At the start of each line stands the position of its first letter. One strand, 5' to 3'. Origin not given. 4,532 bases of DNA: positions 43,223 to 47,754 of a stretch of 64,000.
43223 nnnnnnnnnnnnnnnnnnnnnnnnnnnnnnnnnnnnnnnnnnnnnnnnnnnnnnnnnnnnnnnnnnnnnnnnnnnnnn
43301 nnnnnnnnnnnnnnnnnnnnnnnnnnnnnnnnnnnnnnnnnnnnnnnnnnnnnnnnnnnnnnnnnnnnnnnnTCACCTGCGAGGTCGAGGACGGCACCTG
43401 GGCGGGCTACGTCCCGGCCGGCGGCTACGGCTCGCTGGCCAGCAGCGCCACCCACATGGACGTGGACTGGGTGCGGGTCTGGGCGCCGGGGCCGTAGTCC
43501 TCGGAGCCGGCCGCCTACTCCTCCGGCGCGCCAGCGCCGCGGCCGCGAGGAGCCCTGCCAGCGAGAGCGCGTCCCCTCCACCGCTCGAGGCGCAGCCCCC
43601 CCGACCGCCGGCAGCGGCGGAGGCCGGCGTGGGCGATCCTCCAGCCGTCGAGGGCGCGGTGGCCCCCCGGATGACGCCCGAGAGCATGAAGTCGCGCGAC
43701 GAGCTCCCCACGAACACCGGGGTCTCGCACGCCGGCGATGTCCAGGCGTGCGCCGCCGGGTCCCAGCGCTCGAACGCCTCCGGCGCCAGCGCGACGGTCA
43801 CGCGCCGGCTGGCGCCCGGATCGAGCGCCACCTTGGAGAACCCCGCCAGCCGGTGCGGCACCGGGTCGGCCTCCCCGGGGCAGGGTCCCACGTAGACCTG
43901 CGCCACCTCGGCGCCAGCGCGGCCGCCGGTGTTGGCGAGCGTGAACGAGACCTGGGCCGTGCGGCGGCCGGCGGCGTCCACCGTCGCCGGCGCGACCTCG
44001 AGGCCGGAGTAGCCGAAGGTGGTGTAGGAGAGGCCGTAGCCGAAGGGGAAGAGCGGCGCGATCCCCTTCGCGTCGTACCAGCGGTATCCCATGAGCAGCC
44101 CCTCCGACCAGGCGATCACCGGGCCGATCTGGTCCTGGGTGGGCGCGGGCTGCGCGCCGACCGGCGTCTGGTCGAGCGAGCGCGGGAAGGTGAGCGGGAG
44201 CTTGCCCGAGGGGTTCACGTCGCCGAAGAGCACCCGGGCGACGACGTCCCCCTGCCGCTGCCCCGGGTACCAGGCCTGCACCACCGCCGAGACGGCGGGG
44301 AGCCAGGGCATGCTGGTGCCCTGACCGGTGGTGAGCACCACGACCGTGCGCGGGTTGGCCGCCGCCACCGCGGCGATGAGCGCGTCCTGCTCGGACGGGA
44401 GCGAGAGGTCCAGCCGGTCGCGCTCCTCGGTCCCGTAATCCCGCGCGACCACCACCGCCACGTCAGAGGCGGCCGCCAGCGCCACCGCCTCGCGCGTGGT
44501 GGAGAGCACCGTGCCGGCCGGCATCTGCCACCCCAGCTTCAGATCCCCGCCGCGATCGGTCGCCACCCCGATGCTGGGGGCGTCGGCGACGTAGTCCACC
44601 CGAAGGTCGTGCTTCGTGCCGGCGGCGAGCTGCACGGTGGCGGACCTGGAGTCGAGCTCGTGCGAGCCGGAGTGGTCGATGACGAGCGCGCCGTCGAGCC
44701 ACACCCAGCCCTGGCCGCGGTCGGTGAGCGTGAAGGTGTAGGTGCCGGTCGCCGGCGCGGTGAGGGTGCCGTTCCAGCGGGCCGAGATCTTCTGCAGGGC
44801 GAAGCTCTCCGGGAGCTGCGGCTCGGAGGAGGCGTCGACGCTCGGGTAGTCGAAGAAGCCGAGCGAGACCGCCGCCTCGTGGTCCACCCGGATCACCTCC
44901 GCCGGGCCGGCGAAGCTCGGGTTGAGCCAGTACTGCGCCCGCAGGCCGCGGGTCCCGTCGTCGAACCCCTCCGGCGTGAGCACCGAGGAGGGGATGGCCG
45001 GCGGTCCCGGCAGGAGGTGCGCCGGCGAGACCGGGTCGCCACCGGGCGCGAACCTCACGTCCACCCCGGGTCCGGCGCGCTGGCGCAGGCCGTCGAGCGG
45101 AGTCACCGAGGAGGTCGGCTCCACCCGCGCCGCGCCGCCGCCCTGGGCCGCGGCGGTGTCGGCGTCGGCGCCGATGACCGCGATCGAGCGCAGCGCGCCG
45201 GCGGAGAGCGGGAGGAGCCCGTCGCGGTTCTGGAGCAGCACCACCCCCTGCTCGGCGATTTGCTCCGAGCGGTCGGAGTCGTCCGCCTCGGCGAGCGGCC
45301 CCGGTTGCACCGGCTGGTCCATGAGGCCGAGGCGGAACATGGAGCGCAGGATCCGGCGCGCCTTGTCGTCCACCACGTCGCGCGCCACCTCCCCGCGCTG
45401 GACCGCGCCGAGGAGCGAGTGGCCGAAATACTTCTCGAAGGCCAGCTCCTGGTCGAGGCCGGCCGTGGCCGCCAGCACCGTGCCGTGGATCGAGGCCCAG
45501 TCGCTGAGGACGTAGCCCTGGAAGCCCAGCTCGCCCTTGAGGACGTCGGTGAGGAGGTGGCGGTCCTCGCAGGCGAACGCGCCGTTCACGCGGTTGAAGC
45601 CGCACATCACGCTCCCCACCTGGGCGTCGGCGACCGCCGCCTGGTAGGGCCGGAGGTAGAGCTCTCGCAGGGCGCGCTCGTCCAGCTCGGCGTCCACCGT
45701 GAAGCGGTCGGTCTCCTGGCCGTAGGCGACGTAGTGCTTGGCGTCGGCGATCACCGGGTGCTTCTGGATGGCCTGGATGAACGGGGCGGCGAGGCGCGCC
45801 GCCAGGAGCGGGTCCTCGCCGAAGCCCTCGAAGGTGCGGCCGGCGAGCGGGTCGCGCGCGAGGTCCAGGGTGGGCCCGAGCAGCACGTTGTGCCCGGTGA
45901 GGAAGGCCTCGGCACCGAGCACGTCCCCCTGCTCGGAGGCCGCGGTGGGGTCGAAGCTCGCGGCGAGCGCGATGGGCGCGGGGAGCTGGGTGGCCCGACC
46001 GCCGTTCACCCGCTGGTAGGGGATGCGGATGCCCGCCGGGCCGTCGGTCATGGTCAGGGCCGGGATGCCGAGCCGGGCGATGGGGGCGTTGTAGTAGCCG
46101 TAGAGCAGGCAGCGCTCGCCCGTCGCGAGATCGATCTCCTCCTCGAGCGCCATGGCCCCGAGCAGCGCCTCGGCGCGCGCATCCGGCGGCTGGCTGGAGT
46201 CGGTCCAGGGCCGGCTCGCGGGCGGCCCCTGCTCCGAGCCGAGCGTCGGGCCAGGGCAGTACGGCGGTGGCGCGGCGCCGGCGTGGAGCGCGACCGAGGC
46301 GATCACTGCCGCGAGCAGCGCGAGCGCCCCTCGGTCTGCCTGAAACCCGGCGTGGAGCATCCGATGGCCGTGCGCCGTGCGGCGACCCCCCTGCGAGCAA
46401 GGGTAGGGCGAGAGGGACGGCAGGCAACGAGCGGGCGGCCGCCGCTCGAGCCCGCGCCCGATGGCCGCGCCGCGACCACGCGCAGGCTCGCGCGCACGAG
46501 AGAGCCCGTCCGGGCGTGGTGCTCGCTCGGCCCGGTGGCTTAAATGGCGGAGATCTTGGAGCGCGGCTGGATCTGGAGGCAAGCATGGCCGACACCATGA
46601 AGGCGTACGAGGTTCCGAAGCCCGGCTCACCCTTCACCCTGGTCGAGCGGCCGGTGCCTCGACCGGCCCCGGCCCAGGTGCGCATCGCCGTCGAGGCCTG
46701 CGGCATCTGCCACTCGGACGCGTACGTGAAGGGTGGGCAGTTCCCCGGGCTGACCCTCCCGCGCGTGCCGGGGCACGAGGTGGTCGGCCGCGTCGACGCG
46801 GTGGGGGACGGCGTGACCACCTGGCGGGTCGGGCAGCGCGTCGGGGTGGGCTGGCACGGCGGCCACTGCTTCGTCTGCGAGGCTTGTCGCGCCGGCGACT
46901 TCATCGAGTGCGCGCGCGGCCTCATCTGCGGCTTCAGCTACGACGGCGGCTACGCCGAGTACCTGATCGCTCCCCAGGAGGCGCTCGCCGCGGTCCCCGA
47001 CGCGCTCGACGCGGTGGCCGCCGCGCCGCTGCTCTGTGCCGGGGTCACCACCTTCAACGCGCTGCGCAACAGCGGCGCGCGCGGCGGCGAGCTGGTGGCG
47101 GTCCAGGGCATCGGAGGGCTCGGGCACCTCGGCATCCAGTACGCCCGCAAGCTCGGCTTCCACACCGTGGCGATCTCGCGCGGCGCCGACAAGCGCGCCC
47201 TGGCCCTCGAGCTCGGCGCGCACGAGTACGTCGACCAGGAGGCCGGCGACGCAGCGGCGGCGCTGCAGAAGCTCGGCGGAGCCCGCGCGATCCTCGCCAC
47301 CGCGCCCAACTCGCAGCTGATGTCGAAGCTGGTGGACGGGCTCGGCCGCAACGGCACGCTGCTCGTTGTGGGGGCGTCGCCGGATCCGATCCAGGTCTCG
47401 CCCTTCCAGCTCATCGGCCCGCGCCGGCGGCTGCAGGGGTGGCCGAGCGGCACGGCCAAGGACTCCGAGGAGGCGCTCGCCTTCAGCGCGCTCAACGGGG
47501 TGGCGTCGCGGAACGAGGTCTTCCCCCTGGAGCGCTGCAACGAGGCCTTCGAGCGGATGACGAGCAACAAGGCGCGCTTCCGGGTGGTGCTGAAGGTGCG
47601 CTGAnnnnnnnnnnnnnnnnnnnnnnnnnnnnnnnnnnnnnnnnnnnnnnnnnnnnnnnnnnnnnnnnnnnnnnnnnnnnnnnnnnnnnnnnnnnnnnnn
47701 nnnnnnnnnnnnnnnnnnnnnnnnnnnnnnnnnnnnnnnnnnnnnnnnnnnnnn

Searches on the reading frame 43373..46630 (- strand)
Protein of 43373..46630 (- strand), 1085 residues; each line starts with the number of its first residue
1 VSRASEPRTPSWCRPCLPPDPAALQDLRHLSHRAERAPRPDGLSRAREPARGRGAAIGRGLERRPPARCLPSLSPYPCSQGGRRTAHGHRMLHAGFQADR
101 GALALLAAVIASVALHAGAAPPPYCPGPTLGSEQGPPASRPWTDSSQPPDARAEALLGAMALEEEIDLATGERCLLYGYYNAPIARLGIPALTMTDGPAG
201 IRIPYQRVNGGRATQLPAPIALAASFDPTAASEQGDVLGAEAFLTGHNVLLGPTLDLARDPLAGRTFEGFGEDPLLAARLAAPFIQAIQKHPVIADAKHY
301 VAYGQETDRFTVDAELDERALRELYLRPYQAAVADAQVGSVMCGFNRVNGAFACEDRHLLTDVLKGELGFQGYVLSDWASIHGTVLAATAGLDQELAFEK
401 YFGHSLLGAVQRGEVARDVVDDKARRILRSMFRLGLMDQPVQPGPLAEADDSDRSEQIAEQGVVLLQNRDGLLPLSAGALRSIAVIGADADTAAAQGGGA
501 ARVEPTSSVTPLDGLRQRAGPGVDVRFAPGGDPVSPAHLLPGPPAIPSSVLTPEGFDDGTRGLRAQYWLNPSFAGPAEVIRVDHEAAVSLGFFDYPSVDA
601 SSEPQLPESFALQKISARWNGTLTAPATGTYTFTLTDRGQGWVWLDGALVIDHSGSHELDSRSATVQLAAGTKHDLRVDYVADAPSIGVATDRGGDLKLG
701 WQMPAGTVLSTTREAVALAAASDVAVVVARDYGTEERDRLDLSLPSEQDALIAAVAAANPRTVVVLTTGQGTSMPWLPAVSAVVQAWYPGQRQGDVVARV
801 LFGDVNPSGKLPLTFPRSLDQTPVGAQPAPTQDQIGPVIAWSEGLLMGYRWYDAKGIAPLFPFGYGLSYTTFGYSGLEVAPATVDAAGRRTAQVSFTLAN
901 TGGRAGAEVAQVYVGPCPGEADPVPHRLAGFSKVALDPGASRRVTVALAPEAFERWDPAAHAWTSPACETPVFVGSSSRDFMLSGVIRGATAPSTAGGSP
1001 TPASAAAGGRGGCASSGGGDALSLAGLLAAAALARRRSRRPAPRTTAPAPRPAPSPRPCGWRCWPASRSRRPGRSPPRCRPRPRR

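Call 12: search_protein_families(library=pfam, proteins=[window:43373-46630:-], max_evalue=0.001)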
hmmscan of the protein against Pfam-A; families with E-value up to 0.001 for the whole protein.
window:43373-46630:- (1085 aa): 4 families
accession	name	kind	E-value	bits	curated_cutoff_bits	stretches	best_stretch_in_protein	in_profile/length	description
PF01915.27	Glyco_hydro_3_C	-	9e-58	196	31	1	463-869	1-200/200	Glycosyl hydrolase family 3 C-terminal domain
PF00933.27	Glyco_hydro_3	-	1.6e-44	153.1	27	1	185-429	59-315/316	Glycosyl hydrolase family 3 N terminal domain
PF07691.17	PA14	-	1.5e-21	77.2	24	1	600-706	31-138/147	PA14 domain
PF14310.12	Fn3-like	-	4.7e-17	62.3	25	1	908-978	1-71/71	Fibronectin type III-like domain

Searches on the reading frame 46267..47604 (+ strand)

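Call 12: search_protein_families(library=pfam, proteins=[window:46267-47604:+], max_evalue=0.001)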
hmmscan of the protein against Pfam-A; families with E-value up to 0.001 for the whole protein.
window:46267-47604:+ (445 aa): 3 families
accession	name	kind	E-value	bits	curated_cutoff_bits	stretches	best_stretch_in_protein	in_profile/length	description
PF08240.17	ADH_N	-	4.1e-27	94.9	23.5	1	135-245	2-104/104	Alcohol dehydrogenase GroES-like domain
PF00107.32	ADH_zinc_N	-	3.6e-20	72.7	31.8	1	284-406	1-126/129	Zinc-binding dehydrogenase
PF13602.12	ADH_zinc_N_2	-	0.00014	23.3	27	1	316-442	1-134/134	Zinc-binding dehydrogenase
